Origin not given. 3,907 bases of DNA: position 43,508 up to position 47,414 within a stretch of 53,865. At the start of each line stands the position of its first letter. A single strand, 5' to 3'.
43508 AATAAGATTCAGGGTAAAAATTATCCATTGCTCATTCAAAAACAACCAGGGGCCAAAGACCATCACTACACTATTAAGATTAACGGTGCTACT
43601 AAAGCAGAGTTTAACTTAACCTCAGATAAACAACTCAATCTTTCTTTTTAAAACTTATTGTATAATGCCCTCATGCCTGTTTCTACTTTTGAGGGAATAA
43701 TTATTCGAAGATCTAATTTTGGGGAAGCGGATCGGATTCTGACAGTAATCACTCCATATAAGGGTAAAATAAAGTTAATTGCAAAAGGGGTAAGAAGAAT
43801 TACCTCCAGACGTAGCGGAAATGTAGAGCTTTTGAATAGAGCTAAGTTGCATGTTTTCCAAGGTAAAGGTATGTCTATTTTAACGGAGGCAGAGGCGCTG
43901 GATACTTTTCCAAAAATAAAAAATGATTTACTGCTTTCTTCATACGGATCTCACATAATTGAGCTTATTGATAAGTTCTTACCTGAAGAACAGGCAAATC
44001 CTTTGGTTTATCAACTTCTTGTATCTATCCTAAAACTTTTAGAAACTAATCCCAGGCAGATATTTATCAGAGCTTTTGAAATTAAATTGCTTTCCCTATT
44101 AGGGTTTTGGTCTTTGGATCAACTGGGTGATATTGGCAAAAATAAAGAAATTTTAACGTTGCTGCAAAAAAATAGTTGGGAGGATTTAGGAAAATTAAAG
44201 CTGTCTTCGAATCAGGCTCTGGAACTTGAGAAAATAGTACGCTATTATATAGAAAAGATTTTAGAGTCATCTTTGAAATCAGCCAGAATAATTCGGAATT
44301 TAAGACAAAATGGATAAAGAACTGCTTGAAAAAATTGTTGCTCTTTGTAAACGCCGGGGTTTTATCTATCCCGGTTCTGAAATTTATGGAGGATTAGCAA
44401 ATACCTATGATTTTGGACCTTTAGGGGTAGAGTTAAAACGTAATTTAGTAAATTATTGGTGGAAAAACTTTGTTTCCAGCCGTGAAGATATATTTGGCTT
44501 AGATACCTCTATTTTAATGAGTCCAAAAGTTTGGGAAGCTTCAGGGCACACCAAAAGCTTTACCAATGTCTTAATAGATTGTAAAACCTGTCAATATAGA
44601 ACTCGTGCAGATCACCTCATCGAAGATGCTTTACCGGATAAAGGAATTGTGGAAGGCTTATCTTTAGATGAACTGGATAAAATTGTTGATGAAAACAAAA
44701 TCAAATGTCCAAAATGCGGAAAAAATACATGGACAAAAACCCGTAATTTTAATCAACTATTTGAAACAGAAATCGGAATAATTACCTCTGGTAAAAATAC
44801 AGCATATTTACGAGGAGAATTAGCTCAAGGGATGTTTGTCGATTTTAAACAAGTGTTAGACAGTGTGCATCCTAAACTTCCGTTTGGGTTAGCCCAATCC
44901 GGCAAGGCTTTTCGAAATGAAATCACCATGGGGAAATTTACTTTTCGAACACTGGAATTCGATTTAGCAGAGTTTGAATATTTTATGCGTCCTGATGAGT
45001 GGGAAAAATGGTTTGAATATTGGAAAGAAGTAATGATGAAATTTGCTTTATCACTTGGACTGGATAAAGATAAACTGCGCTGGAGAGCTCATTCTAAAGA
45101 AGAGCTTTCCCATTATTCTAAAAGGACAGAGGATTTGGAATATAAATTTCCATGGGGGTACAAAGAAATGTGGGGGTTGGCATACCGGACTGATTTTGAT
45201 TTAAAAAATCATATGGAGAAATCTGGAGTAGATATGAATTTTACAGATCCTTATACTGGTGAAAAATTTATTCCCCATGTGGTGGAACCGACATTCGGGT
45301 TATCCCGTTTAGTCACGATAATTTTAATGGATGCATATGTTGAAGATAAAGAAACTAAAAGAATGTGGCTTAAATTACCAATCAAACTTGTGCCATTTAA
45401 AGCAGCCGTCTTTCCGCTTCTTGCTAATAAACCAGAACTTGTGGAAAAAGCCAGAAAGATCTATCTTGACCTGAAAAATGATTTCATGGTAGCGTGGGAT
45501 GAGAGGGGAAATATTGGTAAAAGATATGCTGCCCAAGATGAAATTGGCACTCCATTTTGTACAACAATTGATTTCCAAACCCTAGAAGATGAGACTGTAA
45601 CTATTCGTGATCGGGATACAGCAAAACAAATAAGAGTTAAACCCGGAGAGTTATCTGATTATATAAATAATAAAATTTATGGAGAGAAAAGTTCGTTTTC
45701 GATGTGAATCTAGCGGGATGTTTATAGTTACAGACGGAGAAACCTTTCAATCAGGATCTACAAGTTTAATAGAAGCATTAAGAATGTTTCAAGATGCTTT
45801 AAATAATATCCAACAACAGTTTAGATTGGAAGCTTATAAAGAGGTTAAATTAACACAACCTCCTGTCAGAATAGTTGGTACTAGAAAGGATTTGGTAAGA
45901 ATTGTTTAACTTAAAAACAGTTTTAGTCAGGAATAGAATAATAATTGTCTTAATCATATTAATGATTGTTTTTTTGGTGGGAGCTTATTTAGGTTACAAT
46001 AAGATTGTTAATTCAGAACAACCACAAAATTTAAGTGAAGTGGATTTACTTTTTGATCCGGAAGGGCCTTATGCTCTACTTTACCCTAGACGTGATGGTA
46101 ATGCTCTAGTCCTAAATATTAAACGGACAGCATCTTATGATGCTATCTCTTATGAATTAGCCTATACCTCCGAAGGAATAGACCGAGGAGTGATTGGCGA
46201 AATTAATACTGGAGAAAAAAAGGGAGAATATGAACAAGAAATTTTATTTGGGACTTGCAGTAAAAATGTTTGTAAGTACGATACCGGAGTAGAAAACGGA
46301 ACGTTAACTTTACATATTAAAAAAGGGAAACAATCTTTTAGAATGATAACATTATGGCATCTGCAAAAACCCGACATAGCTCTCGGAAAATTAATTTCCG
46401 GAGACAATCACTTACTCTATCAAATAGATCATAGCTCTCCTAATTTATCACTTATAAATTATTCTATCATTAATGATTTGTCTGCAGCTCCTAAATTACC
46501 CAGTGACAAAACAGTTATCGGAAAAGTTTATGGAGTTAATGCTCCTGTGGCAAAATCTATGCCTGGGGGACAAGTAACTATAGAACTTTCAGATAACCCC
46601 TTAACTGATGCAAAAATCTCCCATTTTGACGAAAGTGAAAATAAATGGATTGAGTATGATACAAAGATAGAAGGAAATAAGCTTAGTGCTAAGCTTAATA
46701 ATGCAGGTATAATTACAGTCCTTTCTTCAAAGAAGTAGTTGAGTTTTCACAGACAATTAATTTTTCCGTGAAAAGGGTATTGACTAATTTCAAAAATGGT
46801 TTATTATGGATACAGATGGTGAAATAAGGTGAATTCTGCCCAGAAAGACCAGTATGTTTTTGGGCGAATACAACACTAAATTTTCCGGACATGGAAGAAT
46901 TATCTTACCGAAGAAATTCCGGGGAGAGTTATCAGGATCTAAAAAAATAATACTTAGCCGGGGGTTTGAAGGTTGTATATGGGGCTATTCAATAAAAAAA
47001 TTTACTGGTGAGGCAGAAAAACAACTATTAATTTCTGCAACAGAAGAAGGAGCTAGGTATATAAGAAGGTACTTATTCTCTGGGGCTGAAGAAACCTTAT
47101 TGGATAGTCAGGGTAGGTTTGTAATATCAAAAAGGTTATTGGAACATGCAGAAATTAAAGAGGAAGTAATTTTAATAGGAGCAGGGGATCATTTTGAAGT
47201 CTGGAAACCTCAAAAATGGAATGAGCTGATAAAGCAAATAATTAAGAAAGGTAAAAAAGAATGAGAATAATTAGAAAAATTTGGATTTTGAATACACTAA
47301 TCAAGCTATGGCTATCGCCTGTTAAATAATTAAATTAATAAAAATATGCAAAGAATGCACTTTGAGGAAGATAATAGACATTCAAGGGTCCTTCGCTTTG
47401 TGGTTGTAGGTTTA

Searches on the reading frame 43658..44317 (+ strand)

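Call 16: search_protein_families(library=pfam, proteins=[window:43658-44317:+], max_evalue=0.001)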
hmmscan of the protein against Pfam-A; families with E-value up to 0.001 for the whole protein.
window:43658-44317:+ (219 aa): 2 families
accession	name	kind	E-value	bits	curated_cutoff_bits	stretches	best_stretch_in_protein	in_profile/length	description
PF02565.21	RecO_C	-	2.5e-21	76.5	22.1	2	89-150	2-64/157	Recombination protein O C terminal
PF11967.14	RecO_N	-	1.3e-18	67.2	27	1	6-84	1-80/80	Recombination protein O N terminal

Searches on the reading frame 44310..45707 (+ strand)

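Call 16: search_protein_families(library=pfam, proteins=[window:44310-45707:+], max_evalue=0.001)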
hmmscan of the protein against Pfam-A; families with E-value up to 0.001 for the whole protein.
window:44310-45707:+ (465 aa): 2 families
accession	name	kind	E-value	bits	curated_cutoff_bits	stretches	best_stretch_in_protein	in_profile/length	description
PF03129.25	HGTP_anticodon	-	8.5e-19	68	21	1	364-454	1-93/94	Anticodon binding domain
PF00587.30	tRNA-synt_2b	-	2.4e-05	24.9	29.3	1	180-339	26-176/179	tRNA synthetase class II core domain (G, H, P, S and T)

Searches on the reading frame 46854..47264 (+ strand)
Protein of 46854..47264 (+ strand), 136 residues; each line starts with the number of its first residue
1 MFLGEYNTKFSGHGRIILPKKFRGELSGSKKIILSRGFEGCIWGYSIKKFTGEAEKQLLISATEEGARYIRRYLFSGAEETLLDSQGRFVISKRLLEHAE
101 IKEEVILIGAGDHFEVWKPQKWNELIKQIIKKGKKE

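Call 17: search_protein_families(library=pfam, proteins=[window:46854-47264:+], max_evalue=0.001)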
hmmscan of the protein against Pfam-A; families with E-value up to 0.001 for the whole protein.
window:46854-47264:+ (136 aa): 1 family
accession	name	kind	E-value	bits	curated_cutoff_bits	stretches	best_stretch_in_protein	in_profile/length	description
PF02381.23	MraZ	-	6.7e-28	96.9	23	2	74-131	1-58/72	MraZ protein, putative antitoxin-like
